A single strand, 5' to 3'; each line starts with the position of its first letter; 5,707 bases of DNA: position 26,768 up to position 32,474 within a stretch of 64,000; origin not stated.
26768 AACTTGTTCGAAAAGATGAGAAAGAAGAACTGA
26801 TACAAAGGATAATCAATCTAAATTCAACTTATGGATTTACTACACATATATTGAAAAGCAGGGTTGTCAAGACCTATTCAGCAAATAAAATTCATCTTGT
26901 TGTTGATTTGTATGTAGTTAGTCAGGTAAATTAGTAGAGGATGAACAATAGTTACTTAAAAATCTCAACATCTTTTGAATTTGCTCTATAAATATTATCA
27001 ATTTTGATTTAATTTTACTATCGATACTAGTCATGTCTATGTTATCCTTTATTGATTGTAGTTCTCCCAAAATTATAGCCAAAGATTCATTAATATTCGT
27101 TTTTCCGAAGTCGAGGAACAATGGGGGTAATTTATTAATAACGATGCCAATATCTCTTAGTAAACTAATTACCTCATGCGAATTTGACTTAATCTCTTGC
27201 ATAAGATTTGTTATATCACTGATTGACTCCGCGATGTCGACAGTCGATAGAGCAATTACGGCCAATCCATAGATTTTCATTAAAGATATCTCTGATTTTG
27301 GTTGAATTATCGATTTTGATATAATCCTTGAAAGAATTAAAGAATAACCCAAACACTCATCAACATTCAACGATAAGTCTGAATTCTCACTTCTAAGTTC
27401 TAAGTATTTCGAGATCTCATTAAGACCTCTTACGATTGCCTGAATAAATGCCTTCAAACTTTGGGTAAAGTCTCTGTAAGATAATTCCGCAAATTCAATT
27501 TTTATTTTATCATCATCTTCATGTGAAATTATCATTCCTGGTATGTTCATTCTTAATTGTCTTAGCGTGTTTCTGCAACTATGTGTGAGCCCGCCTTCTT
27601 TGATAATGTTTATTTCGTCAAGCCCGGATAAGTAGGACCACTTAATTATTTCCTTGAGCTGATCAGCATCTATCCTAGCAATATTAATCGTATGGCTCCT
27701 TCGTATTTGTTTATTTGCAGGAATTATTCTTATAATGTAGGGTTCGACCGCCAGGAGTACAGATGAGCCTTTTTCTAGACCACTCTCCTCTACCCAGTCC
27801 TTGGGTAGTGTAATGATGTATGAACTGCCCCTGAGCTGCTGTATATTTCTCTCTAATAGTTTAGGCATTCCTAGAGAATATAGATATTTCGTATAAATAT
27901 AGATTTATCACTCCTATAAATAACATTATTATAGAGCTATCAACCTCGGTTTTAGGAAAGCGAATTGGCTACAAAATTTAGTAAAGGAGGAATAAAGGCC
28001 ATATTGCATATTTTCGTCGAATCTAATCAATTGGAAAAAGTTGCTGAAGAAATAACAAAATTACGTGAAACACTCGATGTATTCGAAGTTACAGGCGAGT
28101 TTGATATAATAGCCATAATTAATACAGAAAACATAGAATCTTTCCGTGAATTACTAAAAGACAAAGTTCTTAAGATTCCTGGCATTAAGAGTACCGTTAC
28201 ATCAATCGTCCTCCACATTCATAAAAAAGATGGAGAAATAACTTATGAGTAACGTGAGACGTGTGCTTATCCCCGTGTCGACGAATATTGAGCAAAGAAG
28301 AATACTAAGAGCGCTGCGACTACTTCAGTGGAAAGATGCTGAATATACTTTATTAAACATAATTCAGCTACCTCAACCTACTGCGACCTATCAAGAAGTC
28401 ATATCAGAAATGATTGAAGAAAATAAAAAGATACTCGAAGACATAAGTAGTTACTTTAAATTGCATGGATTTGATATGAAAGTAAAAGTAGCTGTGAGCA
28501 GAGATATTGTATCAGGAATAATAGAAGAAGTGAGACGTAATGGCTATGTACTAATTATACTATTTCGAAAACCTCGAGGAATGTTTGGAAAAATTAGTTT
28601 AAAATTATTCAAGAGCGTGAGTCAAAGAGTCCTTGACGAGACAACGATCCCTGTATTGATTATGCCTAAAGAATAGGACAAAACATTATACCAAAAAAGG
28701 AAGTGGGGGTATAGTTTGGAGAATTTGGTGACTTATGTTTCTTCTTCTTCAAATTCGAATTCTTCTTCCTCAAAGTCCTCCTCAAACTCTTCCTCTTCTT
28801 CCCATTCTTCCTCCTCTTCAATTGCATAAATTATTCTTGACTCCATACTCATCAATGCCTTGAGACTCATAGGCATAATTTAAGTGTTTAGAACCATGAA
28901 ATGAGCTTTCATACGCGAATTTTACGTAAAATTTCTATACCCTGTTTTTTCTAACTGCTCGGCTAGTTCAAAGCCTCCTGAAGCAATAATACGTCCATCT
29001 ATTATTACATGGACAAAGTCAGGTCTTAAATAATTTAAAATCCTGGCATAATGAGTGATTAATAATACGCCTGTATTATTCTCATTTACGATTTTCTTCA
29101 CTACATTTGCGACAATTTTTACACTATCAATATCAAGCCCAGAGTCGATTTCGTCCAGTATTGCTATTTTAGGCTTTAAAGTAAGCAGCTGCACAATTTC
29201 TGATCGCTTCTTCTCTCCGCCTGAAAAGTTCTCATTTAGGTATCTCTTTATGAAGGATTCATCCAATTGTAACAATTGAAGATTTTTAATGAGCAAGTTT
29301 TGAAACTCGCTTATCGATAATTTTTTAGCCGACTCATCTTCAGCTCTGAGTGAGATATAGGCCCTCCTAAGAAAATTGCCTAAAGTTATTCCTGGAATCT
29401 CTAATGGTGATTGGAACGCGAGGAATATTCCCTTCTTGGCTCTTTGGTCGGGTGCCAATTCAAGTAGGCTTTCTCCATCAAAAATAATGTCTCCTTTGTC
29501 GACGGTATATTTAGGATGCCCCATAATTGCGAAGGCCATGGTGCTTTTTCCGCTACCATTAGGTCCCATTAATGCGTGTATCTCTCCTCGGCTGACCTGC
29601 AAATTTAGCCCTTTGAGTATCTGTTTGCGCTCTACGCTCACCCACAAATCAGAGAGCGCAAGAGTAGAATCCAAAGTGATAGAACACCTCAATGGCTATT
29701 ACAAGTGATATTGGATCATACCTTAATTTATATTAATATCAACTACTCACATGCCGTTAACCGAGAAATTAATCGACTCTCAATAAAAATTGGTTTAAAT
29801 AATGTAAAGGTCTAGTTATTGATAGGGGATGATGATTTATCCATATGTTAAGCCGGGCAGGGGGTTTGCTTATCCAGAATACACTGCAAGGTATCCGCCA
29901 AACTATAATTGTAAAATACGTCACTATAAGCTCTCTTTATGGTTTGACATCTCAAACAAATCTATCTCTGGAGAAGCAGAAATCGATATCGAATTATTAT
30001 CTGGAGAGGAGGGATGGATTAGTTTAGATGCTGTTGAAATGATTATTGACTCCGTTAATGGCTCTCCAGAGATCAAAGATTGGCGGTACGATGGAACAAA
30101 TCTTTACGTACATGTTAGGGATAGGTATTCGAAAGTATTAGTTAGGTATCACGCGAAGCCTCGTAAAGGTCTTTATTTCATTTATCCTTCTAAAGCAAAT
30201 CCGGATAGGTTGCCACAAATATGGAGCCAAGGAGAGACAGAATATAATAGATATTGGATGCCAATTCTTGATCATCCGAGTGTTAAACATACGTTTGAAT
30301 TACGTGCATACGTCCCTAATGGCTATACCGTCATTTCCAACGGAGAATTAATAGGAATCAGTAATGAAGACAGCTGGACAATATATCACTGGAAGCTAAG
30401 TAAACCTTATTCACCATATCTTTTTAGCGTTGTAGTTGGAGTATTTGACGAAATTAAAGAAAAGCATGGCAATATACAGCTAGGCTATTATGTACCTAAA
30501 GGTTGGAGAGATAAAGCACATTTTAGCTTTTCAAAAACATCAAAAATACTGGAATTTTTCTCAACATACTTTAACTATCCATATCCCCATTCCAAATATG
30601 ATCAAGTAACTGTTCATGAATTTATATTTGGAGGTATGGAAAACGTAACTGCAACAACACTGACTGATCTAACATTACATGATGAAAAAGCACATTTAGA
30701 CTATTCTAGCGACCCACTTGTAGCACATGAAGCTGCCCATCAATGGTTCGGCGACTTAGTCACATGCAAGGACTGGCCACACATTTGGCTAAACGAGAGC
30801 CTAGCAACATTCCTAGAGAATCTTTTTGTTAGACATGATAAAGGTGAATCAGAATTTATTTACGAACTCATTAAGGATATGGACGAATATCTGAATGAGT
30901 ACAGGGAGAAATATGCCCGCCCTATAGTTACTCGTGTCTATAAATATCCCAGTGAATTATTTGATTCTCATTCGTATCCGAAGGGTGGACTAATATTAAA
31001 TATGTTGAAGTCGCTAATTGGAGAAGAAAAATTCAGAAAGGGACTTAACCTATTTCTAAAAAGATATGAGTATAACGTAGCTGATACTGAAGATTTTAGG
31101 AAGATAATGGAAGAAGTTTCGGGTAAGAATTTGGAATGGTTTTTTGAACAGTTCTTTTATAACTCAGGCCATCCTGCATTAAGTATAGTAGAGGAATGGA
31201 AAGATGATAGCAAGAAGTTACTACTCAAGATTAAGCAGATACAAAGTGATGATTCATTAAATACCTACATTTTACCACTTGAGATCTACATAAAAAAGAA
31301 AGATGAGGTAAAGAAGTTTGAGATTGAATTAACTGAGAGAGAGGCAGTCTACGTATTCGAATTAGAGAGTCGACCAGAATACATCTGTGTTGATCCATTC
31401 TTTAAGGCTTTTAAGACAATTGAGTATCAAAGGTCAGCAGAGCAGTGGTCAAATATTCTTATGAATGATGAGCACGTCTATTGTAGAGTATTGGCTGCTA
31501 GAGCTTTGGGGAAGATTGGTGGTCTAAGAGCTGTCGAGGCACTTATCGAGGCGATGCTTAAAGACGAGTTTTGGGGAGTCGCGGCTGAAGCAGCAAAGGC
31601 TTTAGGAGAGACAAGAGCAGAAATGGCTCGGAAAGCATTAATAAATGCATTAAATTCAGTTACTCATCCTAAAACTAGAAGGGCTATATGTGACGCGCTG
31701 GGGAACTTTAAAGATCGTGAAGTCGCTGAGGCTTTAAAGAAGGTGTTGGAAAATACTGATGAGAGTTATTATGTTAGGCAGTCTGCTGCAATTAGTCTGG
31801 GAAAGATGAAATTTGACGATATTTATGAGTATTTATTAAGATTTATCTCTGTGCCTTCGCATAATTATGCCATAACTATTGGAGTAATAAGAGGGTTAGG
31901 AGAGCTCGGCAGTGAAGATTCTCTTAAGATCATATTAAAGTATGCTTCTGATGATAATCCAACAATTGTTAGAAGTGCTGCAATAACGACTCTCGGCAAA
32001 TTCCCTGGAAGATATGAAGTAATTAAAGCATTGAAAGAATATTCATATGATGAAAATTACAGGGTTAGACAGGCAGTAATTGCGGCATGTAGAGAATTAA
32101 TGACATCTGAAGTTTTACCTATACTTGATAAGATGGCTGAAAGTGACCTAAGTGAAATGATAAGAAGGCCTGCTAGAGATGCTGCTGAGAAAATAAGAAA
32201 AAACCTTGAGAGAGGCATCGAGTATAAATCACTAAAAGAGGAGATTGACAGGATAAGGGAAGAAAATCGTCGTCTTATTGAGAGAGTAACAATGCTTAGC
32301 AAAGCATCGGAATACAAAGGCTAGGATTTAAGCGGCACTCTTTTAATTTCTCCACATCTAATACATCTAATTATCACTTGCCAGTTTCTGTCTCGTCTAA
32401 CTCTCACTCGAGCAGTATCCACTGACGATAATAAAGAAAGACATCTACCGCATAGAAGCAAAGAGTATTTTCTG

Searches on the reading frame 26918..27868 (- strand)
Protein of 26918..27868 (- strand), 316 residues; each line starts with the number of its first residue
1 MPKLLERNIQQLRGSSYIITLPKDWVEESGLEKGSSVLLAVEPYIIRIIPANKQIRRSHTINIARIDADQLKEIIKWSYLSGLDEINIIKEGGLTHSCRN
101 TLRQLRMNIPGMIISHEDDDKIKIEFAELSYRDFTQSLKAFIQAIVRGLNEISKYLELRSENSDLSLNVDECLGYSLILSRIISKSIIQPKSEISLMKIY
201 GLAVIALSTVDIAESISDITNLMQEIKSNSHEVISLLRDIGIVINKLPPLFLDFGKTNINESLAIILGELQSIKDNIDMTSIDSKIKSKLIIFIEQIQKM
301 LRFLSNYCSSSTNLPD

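Call 46: search_protein_families(library=pfam, proteins=[window:26918-27868:-], max_evalue=0.001)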
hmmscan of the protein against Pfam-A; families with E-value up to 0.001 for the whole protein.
window:26918-27868:- (316 aa): 1 family
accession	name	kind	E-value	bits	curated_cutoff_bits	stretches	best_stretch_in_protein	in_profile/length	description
PF04014.23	MazE_antitoxin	-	1.4e-08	35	24.7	1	14-53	5-45/48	Antidote-toxin recognition MazE, bacterial antitoxin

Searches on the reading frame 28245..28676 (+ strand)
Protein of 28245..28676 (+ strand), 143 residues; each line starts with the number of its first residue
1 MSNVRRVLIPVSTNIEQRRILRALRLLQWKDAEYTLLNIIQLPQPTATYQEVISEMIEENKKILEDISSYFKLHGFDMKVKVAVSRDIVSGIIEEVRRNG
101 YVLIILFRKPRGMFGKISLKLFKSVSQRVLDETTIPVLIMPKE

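Call 46: search_protein_families(library=pfam, proteins=[window:28245-28676:+], max_evalue=0.001)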
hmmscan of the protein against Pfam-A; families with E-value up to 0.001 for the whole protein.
window:28245-28676:+ (143 aa): 1 family
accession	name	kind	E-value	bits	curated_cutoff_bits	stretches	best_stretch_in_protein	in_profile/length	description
PF00582.32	Usp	-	1e-10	42.8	24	1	4-140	2-140/141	Universal stress protein family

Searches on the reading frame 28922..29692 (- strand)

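Call 46: search_protein_families(library=pfam, proteins=[window:28922-29692:-], max_evalue=0.001)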
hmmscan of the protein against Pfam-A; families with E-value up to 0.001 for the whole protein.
window:28922-29692:- (256 aa): 3 families
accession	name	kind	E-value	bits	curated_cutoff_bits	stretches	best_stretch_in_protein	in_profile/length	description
PF00005.33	ABC_tran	-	1.7e-23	84.2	25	1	26-181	1-134/137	ABC transporter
PF02463.25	SMC_N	-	1.2e-09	38.3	40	1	153-220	134-203/220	RecF/RecN/SMC N terminal domain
PF13304.12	AAA_21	-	7.4e-06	26.7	27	0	166-214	249-298/304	AAA domain, putative AbiEii toxin, Type IV TA system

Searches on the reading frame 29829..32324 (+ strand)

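Call 47: search_protein_families(library=pfam, proteins=[window:29829-32324:+], max_evalue=0.001)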
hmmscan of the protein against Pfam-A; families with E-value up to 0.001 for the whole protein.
window:29829-32324:+ (831 aa): 5 families
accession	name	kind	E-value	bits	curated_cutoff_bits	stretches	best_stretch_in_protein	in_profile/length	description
PF13646.12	HEAT_2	-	1.3e-53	179.7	27.7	5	569-646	1-77/88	HEAT repeats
PF01433.26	Peptidase_M1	-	3.8e-53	180.8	27.7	1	232-442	1-218/218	Peptidase family M1 domain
PF17900.6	Peptidase_M1_N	-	2.7e-16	60.6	25.8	1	31-198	3-186/186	Peptidase M1 N-terminal domain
PF03130.22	HEAT_PBS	-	3.5e-16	58.3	20.9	0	553-576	2-25/27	PBS lyase HEAT-like repeat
PF02985.28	HEAT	-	2.1e-15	55.8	23.5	0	732-758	2-28/31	HEAT repeat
